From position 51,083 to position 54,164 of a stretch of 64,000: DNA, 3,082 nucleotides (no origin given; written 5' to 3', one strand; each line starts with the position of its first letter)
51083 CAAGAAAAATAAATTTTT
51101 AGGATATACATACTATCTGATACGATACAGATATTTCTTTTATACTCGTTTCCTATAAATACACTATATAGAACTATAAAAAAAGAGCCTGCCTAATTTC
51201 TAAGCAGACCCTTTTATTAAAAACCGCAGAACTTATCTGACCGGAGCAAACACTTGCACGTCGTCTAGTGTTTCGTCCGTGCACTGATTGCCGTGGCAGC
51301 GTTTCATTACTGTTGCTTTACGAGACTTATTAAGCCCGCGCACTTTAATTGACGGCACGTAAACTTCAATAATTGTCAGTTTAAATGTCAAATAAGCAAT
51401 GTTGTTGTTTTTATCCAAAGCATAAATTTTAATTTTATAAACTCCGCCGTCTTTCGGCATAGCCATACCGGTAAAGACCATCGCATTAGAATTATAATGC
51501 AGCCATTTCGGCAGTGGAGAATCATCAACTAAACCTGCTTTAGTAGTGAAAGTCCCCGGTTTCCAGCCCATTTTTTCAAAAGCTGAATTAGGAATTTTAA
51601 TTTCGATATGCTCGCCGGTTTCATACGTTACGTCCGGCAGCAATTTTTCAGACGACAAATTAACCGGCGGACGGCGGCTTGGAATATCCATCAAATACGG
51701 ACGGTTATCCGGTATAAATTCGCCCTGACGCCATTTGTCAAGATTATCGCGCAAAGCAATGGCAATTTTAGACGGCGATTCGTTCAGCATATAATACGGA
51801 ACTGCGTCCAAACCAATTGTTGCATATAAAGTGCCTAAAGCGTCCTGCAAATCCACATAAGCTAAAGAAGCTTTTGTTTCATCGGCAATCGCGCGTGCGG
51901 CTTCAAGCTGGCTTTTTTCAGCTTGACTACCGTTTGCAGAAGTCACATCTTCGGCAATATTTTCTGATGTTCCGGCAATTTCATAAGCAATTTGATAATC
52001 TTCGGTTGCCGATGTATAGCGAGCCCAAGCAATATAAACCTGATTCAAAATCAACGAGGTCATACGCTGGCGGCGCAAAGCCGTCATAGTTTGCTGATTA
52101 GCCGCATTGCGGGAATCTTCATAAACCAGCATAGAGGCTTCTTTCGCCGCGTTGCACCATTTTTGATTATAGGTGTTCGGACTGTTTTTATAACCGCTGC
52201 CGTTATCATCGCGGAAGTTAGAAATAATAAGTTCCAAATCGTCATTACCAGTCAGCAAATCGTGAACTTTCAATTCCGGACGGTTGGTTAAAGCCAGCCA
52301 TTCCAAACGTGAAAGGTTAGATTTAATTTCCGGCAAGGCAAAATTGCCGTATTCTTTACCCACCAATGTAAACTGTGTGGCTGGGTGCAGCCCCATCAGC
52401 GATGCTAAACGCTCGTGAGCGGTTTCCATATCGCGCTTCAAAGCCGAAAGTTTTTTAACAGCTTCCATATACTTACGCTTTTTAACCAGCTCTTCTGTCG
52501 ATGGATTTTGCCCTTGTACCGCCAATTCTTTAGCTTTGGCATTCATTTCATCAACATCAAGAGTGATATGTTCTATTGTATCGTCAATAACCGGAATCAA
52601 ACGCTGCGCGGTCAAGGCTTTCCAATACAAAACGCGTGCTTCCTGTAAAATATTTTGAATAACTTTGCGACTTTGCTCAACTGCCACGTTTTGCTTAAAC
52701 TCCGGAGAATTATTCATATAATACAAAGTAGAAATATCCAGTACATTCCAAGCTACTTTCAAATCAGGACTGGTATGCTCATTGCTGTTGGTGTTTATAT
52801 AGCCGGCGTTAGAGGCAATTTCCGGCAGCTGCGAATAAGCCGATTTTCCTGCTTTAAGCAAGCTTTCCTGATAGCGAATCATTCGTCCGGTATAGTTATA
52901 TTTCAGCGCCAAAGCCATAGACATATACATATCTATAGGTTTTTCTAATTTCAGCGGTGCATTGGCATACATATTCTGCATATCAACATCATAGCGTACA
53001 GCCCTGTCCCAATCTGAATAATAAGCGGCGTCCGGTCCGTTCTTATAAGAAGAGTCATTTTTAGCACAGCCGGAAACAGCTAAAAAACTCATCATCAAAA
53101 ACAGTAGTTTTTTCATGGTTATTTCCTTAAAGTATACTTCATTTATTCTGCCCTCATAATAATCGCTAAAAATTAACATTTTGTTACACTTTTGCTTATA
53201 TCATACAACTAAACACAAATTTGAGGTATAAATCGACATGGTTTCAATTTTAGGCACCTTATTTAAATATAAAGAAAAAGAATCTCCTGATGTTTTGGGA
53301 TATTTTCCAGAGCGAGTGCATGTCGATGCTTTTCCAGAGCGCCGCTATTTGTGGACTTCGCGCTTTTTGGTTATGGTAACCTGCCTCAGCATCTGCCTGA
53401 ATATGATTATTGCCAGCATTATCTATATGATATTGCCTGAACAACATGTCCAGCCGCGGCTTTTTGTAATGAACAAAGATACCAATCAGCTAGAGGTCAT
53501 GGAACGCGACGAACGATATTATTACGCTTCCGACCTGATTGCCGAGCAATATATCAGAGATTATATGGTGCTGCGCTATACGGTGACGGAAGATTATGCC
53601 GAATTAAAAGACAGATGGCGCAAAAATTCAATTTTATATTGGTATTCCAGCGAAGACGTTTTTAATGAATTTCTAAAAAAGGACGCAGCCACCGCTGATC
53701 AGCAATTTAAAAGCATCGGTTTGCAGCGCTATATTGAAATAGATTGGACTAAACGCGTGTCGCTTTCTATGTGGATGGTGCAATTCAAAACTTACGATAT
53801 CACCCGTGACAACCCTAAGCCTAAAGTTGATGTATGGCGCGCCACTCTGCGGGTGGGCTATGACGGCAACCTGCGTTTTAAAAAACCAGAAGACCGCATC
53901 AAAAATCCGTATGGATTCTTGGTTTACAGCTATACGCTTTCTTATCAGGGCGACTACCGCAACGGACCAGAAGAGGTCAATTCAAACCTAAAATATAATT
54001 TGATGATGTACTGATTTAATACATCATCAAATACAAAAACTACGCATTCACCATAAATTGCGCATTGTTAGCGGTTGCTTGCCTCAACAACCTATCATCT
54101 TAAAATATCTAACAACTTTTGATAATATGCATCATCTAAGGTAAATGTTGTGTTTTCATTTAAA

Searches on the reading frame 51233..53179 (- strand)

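Call 3: search_protein_families(library=pfam, proteins=[window:51233-53179:-], max_evalue=0.01)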
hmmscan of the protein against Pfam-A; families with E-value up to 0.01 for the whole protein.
window:51233-53179:- (648 aa): 2 families
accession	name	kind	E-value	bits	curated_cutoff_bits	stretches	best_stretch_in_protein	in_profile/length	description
PF05345.18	He_PIG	-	2.3e-05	25.2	24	1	518-603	12-95/96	Putative Ig domain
PF02321.23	OEP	-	0.00031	21.1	22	1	88-263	5-187/187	Outer membrane efflux protein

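Call 4: search_protein_families(library=ncbifam, proteins=[window:51233-53179:-], max_evalue=0.01)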
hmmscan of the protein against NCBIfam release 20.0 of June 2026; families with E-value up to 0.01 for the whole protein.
window:51233-53179:- (648 aa): 0 families

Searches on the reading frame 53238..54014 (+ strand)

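Call 3: search_protein_families(library=pfam, proteins=[window:53238-54014:+], max_evalue=0.01)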
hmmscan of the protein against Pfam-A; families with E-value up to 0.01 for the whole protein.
window:53238-54014:+ (258 aa): 1 family
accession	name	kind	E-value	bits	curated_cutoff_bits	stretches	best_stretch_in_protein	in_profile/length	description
PF04335.19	VirB8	-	1.6e-15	58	23.2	1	42-233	18-209/213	VirB8 protein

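Call 4: search_protein_families(library=ncbifam, proteins=[window:53238-54014:+], max_evalue=0.01)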
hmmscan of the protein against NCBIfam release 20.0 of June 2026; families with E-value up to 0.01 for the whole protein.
window:53238-54014:+ (258 aa): 1 family
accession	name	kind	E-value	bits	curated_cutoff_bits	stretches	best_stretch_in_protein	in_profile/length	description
NF010439.0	PRK13865.1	equivalog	0.0002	20.9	188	1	40-236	36-226/237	type IV secretion system protein VirB8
